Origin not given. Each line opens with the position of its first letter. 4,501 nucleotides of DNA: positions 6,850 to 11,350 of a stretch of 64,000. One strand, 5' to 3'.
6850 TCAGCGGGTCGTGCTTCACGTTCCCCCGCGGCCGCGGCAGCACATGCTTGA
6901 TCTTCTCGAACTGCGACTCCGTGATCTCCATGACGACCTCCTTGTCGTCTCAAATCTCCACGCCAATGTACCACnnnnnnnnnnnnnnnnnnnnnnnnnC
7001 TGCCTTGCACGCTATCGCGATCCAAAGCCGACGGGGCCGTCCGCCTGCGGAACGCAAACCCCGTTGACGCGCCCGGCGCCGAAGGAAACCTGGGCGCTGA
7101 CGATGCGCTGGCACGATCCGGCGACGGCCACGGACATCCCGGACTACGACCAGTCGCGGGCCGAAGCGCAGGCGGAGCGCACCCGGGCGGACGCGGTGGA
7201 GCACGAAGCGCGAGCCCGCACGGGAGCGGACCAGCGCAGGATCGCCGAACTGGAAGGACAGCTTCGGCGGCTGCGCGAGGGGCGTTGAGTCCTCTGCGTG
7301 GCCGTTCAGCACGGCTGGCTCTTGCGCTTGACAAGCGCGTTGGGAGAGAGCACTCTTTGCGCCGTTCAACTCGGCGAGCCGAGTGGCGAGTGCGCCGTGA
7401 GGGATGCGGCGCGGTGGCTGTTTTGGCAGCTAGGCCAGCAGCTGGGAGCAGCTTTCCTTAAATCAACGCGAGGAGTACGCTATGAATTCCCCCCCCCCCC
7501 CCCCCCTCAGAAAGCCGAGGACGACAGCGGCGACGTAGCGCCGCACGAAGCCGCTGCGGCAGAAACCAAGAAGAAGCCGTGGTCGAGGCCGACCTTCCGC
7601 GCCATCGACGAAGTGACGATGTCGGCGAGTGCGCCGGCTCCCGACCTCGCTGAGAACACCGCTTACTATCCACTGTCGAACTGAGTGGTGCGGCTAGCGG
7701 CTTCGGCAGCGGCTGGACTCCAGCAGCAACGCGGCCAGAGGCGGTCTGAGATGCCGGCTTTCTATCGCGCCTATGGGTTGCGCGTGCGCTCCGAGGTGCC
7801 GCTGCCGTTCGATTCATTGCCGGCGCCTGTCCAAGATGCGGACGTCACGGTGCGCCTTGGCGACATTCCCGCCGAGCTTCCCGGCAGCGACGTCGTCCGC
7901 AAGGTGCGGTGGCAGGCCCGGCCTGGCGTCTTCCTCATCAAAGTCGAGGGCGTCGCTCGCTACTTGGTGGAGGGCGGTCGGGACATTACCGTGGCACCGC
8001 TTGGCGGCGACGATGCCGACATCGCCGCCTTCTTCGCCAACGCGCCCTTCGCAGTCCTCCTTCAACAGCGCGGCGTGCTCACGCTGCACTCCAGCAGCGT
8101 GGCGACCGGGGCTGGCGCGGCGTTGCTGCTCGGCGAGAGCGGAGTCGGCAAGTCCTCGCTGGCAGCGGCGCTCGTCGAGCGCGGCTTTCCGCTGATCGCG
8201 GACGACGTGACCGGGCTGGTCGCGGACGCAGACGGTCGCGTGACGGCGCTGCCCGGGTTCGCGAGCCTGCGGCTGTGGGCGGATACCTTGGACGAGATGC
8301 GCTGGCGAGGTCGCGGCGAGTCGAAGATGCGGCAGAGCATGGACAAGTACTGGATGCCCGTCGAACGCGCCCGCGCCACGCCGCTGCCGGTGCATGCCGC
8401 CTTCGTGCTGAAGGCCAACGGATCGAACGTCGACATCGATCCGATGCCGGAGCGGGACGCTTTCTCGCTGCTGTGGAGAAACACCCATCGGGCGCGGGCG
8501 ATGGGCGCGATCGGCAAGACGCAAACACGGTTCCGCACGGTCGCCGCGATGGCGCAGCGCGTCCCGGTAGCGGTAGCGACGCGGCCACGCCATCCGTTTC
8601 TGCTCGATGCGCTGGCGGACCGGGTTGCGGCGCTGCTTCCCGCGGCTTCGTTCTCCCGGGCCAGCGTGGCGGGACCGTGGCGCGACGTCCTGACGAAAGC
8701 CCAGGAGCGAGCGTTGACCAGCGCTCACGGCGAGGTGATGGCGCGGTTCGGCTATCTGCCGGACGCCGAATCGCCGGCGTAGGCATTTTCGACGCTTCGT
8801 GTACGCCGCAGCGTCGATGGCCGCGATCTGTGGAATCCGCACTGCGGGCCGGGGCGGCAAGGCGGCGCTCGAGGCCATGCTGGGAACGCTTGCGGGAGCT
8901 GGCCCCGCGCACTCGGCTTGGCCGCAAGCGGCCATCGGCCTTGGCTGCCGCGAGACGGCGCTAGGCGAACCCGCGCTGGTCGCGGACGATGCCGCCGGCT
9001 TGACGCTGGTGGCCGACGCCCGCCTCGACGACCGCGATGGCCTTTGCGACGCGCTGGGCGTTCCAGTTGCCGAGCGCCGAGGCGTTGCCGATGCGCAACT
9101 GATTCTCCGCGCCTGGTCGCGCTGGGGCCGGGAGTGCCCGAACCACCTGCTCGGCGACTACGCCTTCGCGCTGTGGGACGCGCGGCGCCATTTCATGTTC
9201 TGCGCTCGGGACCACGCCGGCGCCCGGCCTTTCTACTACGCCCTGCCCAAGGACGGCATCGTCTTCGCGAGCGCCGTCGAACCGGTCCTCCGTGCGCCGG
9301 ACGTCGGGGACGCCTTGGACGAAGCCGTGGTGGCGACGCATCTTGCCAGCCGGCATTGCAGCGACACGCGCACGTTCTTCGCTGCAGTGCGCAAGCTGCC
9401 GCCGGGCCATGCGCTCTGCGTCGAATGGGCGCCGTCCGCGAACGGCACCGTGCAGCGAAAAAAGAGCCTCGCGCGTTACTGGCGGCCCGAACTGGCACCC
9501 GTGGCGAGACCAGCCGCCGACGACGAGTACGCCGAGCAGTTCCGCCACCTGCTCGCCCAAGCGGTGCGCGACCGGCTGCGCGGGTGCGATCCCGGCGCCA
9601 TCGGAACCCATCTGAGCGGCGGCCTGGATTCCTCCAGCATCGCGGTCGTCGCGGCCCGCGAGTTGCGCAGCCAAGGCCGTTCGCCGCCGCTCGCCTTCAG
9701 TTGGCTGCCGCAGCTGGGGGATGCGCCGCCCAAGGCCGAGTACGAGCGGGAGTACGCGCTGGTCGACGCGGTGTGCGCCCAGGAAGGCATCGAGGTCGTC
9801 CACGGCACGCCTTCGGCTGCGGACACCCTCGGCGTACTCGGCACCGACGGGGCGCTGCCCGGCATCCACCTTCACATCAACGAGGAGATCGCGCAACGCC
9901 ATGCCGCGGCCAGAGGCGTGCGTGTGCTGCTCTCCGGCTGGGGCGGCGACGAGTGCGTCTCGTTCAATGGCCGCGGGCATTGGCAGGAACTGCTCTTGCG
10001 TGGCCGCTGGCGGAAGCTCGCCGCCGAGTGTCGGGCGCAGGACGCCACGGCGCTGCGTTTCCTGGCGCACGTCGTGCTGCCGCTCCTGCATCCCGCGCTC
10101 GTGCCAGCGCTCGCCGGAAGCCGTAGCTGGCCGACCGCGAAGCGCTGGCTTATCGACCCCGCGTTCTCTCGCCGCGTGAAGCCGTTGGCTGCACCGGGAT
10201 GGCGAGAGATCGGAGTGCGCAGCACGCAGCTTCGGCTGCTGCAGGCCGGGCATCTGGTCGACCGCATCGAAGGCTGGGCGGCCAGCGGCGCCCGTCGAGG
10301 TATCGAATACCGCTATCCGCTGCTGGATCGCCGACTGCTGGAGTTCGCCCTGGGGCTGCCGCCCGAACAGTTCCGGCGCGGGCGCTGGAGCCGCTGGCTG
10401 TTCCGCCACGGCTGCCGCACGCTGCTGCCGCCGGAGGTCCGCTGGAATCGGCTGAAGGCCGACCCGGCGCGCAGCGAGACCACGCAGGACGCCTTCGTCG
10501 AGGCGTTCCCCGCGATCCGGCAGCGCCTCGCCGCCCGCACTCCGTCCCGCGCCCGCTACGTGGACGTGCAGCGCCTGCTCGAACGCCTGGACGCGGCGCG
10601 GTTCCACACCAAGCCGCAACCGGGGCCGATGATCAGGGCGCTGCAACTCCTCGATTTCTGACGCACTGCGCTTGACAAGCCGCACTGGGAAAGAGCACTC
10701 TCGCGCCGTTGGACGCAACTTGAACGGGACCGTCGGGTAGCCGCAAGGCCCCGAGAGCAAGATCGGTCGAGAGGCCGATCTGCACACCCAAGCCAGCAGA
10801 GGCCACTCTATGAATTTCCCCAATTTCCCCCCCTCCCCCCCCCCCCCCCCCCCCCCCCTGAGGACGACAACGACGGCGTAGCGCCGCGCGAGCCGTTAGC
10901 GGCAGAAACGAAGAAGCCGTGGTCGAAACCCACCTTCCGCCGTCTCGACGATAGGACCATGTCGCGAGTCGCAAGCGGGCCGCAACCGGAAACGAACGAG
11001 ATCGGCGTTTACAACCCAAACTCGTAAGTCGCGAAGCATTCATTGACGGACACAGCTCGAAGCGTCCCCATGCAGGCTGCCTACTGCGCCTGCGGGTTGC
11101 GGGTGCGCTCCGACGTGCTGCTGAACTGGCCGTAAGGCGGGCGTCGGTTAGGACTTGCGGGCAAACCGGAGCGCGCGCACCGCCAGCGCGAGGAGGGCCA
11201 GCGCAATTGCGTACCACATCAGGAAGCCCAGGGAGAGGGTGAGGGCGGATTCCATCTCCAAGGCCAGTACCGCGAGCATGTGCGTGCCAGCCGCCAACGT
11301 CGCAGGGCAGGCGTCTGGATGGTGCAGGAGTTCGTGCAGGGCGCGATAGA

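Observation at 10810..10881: Precursor A2: same architecture, a C24 tract (plus C7 and C4), and the same -1 frame offset; the short ATG-frame ORF ends at the homologous TAG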

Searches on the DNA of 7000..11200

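Call 43: search_rna_families(source=window, start=7000, end=11200, threshold=evalue, max_evalue=1)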
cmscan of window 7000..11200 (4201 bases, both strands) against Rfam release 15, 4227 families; matches with E-value up to 1: 0.
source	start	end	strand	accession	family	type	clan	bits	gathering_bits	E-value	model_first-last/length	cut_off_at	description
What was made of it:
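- On Programmed -1 ribosomal frameshift site: There is no Rfam match (call 43).
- Tried and rejected: Rfam scan of 7000-11200 at E <= 1 found nothing (call 43).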
